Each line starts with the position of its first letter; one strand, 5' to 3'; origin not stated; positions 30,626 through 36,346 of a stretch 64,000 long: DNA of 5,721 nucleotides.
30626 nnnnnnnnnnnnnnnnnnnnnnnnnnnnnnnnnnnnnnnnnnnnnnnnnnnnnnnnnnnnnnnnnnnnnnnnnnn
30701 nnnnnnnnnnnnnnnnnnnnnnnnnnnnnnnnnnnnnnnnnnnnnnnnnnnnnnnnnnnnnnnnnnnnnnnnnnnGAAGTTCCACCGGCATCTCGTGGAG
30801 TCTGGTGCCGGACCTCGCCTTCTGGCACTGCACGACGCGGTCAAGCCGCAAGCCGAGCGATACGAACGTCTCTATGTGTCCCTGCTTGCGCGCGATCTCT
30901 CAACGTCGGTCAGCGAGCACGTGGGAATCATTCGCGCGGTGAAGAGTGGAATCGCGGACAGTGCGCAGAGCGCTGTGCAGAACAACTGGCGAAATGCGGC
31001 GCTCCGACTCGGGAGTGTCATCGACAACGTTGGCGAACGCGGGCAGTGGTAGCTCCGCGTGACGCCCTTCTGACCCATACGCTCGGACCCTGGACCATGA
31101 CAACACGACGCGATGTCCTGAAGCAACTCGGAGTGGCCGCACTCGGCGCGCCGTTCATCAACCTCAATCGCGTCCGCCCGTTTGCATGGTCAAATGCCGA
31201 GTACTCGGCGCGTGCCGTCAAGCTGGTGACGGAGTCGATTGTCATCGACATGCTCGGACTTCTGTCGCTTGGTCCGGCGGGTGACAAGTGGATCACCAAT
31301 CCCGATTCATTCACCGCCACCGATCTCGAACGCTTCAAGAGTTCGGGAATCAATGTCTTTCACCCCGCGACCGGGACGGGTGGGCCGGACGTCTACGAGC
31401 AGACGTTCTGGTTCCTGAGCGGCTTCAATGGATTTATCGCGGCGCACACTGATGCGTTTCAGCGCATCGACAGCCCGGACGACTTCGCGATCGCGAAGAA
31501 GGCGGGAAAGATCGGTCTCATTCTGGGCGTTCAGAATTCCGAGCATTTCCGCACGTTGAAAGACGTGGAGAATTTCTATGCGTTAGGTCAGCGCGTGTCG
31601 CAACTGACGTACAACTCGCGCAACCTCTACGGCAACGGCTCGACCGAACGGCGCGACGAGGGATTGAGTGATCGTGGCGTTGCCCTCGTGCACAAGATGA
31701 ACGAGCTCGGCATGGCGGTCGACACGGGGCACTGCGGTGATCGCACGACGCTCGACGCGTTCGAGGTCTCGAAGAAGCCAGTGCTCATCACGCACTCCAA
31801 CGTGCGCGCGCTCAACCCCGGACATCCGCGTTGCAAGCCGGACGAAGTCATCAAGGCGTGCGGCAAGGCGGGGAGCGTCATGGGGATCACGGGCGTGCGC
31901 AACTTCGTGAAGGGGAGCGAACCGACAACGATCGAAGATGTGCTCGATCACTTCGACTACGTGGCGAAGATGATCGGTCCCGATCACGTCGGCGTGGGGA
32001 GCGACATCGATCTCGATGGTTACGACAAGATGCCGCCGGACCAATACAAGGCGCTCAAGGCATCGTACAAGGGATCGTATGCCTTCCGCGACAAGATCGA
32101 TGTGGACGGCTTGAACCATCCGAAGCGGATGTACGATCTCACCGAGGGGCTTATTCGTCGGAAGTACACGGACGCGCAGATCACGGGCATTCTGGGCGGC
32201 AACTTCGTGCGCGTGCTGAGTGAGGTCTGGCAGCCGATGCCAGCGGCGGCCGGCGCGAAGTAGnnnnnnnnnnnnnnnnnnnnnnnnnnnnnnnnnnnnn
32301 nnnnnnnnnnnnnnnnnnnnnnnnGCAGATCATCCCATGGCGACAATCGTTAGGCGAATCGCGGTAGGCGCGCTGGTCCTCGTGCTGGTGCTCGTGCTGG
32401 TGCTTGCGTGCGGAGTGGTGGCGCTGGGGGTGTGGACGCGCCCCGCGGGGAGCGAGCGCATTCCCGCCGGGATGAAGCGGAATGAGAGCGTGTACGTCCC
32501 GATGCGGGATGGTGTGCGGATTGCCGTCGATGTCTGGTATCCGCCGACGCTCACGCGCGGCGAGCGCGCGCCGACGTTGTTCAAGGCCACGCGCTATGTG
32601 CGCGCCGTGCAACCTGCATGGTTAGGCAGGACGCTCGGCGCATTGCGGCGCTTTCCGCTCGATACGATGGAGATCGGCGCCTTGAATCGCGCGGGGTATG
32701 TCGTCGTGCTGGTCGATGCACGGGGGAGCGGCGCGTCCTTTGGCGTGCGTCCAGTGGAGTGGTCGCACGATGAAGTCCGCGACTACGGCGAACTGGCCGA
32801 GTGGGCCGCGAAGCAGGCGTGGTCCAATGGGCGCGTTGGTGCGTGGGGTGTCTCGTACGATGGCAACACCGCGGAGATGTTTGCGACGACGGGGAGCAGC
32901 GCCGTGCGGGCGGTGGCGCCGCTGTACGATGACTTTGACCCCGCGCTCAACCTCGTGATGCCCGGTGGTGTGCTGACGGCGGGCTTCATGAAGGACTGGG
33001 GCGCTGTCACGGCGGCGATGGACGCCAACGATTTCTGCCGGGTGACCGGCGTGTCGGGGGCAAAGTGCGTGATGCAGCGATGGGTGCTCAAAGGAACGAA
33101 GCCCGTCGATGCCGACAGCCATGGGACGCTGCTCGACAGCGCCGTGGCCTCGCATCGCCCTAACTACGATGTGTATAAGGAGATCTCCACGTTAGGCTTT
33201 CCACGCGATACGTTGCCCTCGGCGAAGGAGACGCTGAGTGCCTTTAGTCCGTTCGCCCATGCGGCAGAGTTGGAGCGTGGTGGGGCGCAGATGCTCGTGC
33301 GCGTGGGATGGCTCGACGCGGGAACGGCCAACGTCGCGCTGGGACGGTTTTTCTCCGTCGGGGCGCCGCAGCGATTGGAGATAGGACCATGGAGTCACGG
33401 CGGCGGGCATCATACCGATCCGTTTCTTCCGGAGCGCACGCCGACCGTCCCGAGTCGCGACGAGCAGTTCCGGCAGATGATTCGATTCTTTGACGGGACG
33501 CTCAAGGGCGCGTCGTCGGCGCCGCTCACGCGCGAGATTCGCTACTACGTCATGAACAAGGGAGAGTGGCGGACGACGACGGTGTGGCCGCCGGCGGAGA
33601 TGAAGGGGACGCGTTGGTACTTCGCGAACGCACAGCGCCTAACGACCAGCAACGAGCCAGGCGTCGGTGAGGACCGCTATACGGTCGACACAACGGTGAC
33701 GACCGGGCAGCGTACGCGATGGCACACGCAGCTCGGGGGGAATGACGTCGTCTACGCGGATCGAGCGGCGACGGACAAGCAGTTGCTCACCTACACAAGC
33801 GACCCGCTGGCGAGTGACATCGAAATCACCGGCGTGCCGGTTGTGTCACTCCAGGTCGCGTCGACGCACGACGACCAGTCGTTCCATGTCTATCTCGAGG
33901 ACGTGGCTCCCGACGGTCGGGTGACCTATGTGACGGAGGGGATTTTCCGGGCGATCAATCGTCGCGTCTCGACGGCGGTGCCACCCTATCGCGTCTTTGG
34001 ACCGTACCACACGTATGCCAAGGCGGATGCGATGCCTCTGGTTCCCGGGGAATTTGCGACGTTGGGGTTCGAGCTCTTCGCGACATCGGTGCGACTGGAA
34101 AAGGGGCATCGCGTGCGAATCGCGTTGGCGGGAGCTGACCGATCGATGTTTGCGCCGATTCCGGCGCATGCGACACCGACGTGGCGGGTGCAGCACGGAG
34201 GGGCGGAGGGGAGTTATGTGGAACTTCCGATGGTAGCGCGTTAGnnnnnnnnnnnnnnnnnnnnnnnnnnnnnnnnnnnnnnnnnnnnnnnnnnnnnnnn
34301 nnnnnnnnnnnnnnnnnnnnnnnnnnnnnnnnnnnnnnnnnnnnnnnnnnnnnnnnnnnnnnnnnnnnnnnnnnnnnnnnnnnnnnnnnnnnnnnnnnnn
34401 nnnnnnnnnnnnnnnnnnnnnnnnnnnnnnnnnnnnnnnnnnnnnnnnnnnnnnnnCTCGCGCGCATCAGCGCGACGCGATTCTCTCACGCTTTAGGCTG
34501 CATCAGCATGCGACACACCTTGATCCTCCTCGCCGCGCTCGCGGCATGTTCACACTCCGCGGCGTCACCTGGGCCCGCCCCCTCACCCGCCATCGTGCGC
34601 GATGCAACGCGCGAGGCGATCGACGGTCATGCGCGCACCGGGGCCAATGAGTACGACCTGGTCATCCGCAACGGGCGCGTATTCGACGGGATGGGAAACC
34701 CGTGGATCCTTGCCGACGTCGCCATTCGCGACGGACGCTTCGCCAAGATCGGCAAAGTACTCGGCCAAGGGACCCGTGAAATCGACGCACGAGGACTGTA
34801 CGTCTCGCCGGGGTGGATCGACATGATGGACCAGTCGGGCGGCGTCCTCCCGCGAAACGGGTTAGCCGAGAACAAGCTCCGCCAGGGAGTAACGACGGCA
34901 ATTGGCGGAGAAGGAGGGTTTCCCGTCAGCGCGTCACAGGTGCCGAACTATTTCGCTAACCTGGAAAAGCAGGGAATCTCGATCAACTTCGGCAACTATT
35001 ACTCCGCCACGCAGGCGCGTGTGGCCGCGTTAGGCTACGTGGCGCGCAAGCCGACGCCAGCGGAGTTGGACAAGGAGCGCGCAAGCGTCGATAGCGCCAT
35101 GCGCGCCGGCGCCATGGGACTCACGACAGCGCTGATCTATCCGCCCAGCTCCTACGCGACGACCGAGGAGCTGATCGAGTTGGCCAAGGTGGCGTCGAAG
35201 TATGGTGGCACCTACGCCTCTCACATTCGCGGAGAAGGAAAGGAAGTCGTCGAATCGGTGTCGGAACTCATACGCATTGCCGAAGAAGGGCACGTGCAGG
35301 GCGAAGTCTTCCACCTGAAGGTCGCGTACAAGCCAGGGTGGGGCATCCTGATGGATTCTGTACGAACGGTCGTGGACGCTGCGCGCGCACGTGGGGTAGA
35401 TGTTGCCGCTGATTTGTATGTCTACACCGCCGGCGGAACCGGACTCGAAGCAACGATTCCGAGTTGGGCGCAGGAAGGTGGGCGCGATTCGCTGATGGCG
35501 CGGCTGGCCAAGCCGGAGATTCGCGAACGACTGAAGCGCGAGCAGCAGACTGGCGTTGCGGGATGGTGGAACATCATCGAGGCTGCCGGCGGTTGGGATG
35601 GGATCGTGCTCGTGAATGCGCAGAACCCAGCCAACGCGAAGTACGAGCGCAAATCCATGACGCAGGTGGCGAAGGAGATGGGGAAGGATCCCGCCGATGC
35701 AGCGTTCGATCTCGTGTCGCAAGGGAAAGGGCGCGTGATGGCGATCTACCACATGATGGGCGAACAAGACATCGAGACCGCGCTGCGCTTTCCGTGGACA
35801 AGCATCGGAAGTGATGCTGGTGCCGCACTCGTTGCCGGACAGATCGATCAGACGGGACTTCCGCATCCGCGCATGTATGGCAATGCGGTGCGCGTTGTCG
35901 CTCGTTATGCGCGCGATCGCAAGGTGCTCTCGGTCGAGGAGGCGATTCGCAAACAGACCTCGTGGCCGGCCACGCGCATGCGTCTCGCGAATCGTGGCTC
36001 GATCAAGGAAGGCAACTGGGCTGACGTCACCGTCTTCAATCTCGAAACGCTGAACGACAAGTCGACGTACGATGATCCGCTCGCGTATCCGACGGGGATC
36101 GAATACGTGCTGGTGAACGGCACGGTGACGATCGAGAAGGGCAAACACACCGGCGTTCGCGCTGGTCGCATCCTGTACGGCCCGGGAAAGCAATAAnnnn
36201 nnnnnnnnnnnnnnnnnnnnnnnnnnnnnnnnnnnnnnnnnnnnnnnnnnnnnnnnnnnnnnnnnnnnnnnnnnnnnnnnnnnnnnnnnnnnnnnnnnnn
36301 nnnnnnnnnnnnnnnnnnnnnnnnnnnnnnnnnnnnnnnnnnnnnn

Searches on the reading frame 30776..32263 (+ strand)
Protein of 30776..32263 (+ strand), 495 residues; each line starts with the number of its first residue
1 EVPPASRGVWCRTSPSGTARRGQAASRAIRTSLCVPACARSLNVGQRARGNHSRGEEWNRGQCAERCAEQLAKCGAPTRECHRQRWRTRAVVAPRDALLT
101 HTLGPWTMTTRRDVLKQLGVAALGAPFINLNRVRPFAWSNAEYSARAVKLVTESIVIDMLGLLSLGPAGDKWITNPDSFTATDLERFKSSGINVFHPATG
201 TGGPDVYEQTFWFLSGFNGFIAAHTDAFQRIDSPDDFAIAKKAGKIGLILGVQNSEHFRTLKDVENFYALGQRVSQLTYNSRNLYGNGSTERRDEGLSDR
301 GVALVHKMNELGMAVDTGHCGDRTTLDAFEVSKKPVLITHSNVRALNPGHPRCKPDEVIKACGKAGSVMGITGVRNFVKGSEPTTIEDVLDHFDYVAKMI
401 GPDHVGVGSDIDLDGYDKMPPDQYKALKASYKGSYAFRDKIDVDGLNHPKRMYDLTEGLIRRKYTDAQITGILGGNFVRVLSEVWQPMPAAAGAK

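Call 17: search_protein_families(library=pfam, max_evalue=1e-8, proteins=[window:30776-32263:+])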
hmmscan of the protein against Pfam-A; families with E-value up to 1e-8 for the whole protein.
window:30776-32263:+ (495 aa): 1 family
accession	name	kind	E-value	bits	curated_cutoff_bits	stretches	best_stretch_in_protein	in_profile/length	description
PF01244.27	Peptidase_M19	-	3.3e-74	250.4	26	1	153-483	5-319/319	Membrane dipeptidase (Peptidase family M19)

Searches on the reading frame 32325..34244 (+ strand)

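Call 17: search_protein_families(library=pfam, max_evalue=1e-8, proteins=[window:32325-34244:+])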
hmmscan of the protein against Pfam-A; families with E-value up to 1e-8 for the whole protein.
window:32325-34244:+ (639 aa): 2 families
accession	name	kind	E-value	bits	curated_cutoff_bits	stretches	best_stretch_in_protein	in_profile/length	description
PF02129.25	Peptidase_S15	-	3e-35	122.6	23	1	62-359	1-261/262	X-Pro dipeptidyl-peptidase (S15 family)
PF08530.16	PepX_C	-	7.3e-35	121.3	22.5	1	404-620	8-195/217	X-Pro dipeptidyl-peptidase C-terminal non-catalytic domain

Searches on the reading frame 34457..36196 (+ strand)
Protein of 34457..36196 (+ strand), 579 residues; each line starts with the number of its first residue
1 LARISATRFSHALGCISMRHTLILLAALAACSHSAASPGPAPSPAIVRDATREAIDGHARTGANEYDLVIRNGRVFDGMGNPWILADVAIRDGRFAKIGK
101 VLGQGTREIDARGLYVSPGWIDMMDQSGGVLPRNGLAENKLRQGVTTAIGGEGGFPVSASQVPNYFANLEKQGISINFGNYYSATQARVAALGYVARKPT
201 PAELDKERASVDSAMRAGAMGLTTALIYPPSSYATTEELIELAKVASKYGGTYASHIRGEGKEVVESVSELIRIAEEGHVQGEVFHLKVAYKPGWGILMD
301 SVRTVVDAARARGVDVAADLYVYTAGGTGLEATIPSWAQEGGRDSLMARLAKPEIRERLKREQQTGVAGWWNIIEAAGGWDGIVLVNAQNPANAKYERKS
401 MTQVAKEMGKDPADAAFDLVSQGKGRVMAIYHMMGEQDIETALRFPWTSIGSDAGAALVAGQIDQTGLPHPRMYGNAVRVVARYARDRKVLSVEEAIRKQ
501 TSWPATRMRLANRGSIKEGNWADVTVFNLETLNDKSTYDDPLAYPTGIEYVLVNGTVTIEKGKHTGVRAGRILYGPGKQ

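Call 17: search_protein_families(library=pfam, max_evalue=1e-8, proteins=[window:34457-36196:+])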
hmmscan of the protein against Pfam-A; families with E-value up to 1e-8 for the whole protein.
window:34457-36196:+ (579 aa): 1 family
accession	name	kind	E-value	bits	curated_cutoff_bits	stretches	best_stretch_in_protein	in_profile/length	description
PF07969.17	Amidohydro_3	-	2.5e-19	70.6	29.7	1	469-558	382-471/472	Amidohydrolase family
